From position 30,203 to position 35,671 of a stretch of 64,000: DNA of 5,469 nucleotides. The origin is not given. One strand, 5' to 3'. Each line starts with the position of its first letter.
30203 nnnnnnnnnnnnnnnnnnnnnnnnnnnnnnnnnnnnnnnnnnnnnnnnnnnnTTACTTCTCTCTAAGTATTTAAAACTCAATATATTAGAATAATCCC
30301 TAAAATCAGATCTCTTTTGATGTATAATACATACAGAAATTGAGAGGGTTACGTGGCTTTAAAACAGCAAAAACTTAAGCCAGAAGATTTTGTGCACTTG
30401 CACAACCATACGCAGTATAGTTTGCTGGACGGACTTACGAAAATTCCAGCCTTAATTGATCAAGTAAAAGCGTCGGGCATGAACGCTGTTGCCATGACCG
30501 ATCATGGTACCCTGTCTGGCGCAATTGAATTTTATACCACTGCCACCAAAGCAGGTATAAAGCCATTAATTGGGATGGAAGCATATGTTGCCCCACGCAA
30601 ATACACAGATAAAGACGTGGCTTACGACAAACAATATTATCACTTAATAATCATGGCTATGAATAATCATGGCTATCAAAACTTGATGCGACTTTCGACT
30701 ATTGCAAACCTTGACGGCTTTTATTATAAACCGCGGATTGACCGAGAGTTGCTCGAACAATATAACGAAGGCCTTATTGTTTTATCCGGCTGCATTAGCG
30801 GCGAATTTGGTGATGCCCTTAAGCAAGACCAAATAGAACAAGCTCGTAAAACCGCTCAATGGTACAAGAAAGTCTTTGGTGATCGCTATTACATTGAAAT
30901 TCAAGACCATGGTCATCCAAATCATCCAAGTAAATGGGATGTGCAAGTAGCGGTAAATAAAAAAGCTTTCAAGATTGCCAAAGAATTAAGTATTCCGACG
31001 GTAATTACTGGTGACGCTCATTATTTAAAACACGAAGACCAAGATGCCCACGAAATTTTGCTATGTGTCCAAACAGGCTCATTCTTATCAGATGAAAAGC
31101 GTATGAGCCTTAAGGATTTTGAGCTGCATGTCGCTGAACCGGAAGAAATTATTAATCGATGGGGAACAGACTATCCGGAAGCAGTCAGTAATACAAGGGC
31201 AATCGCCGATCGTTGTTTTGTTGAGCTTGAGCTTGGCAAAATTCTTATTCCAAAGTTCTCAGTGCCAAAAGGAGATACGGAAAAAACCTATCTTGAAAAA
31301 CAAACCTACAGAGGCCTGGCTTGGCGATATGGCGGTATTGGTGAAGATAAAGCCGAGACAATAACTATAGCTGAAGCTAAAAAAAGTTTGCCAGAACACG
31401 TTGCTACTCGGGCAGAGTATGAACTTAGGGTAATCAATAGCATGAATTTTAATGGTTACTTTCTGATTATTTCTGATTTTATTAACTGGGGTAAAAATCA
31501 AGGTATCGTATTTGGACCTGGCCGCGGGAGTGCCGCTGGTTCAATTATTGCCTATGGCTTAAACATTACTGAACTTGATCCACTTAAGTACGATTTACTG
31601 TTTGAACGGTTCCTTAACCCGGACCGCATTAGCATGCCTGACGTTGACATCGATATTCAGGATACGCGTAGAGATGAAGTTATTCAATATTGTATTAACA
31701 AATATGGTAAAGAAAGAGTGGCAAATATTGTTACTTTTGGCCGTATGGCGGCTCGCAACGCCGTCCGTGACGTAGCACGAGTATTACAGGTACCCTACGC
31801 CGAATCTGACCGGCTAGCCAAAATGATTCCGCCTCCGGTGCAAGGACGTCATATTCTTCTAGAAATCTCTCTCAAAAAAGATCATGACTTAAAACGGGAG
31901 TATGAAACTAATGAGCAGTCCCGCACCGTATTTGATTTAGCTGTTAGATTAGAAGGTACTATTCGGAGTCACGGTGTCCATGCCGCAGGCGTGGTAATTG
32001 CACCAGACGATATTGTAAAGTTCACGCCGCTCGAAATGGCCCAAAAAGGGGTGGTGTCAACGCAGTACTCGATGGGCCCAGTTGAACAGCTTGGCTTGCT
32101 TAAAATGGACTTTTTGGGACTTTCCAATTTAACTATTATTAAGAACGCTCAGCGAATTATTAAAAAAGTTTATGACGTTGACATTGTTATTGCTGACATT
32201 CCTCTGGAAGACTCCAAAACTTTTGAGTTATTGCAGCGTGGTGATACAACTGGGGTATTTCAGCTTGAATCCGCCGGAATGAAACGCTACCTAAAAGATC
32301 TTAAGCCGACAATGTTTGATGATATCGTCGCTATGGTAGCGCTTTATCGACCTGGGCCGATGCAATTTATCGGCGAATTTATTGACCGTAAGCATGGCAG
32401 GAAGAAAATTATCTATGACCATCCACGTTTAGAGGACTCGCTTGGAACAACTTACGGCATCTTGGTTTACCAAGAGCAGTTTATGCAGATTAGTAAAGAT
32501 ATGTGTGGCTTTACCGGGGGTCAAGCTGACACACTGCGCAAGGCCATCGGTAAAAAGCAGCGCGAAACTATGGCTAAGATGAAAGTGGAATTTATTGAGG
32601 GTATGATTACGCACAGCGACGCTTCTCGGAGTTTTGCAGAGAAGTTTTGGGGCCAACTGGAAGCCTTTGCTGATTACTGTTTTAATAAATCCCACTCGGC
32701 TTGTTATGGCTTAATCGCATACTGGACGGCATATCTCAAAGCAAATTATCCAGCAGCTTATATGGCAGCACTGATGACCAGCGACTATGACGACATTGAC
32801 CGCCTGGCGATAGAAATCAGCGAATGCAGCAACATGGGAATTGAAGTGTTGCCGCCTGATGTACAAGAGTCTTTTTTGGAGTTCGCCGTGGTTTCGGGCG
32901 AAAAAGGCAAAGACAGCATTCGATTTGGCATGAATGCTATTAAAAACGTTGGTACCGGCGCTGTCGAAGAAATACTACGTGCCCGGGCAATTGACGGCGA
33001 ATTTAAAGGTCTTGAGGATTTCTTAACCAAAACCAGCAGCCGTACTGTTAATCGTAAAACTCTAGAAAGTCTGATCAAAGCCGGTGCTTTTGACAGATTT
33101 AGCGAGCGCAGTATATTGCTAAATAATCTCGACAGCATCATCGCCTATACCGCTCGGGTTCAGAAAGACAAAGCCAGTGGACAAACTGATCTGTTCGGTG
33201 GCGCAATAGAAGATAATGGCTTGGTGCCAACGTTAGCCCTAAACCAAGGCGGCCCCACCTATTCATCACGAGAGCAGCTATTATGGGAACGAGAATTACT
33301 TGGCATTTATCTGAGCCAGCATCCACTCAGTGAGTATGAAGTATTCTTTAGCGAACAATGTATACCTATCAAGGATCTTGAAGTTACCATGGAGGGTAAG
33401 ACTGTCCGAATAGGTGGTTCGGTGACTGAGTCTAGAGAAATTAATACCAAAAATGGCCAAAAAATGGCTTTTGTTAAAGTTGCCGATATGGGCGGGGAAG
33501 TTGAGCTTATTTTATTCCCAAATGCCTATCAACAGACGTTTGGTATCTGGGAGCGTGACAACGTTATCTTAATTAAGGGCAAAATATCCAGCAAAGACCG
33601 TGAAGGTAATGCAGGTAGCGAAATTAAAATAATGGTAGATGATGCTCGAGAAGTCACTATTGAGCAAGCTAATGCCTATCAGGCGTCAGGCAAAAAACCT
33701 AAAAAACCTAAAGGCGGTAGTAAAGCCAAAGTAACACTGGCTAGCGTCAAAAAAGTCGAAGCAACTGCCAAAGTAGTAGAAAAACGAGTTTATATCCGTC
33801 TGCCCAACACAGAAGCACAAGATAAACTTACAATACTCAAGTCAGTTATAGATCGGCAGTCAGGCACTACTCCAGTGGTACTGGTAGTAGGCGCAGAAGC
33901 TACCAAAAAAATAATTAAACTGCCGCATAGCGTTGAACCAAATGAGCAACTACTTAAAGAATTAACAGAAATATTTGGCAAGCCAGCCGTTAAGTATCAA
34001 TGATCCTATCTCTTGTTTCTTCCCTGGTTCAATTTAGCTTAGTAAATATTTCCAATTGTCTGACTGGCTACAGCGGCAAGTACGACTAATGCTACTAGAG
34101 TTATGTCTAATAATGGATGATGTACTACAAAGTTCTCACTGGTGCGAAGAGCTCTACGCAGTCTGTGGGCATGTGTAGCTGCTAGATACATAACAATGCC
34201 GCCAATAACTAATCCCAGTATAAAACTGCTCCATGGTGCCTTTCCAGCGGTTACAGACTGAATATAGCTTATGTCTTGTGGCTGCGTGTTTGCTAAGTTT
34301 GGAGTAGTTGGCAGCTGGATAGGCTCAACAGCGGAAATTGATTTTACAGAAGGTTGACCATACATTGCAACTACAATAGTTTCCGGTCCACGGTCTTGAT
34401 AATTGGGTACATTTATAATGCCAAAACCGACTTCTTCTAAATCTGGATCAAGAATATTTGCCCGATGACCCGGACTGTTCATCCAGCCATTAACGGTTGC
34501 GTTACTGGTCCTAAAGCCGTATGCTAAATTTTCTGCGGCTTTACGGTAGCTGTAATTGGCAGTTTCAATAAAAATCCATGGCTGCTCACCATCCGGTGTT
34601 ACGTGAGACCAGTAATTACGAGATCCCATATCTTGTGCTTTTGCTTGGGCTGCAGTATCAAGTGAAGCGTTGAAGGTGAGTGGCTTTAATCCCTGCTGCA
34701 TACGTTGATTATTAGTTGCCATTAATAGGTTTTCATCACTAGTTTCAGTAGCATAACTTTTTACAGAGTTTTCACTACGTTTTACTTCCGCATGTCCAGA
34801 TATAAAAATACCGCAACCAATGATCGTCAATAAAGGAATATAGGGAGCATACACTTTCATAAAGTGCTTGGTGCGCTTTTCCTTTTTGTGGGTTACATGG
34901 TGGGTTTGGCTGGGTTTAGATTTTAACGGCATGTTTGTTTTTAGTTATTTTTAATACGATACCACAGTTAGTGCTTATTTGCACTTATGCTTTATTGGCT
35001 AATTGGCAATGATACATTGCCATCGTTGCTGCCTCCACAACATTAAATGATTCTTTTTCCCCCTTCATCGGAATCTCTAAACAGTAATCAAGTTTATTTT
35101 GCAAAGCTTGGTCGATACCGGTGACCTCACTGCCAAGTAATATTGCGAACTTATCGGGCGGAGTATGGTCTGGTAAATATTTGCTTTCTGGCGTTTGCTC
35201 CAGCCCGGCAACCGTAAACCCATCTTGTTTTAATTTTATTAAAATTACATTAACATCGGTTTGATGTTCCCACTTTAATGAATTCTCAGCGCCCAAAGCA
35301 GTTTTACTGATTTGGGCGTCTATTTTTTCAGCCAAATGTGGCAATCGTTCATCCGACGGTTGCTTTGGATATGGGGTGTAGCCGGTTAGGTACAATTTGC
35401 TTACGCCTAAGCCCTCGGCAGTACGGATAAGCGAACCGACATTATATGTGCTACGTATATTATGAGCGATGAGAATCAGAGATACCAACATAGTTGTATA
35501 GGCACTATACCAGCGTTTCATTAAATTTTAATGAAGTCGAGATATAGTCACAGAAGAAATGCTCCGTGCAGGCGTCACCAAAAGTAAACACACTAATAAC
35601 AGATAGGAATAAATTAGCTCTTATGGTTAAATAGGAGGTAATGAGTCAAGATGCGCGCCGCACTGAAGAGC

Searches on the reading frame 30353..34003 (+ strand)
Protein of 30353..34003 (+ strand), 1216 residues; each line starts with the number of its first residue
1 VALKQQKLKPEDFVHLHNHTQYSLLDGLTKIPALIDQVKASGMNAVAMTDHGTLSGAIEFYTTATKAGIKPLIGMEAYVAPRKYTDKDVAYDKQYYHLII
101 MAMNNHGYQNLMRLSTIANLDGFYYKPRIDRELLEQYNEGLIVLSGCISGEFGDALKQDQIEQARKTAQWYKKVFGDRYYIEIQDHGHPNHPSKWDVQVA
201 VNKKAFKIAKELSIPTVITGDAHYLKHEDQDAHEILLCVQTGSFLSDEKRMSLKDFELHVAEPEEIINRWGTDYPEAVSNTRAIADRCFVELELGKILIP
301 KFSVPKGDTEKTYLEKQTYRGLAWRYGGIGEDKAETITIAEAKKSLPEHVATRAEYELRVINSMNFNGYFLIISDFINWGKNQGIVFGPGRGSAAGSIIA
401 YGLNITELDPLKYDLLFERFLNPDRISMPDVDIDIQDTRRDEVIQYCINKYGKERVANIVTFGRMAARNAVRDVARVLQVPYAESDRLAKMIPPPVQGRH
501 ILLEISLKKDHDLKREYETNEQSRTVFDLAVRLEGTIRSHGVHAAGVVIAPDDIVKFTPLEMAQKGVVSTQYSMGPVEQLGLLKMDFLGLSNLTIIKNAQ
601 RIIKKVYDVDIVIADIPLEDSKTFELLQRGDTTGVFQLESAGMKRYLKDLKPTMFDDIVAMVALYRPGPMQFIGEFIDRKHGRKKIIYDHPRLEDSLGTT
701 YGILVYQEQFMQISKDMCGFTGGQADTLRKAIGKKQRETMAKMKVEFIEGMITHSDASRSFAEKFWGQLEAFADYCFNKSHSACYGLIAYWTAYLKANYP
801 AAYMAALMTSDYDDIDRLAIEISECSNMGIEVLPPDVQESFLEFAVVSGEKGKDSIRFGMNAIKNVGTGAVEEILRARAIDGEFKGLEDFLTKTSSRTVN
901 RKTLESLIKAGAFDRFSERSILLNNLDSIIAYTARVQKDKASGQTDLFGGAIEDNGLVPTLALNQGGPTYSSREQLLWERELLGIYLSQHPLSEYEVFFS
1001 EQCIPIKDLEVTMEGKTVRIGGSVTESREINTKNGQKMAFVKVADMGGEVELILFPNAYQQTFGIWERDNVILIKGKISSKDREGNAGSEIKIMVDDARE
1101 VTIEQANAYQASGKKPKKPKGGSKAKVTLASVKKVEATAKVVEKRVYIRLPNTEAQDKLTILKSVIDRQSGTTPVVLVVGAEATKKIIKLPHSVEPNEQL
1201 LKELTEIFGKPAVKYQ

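Call 53: search_protein_families(library=pfam, proteins=[window:30353-34003:+], max_evalue=0.00001)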
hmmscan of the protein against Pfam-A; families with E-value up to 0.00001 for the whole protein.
window:30353-34003:+ (1216 aa): 5 families
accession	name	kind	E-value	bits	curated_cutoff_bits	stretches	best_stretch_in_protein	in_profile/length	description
PF07733.18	DNA_pol3_alpha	-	5.2e-95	318.4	23.9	1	313-589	2-260/260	Bacterial DNA polymerase III alpha NTPase domain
PF17657.6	DNA_pol3_finger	-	1.1e-62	210.7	22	1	592-753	1-164/166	Bacterial DNA polymerase III alpha subunit finger domain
PF02811.25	PHP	-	8.6e-58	195.7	26.4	1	15-186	1-164/164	PHP domain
PF14579.12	HHH_6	-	3.3e-27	95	25.6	1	829-918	1-85/90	Helix-hairpin-helix motif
PF01336.31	tRNA_anti-codon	-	2.1e-09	37.6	27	1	1018-1099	1-73/75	OB-fold nucleic acid binding domain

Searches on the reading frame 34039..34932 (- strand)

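Call 13: search_protein_families(library=pfam, proteins=[window:34039-34932:-], max_evalue=0.00001)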
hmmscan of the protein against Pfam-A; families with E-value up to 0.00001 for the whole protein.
window:34039-34932:- (297 aa): 1 family
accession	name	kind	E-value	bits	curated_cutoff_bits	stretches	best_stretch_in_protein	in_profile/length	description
PF00188.32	CAP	-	1.1e-21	78.3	21.1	1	72-191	3-117/117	Cysteine-rich secretory protein family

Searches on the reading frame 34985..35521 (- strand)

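Call 13: search_protein_families(library=pfam, proteins=[window:34985-35521:-], max_evalue=0.00001)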
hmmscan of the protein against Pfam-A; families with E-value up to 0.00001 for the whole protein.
window:34985-35521:- (178 aa): 1 family
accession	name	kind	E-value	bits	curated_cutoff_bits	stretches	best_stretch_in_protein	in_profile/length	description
PF00588.24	SpoU_methylase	-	1.2e-26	94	29.7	1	15-170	2-142/142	SpoU rRNA Methylase family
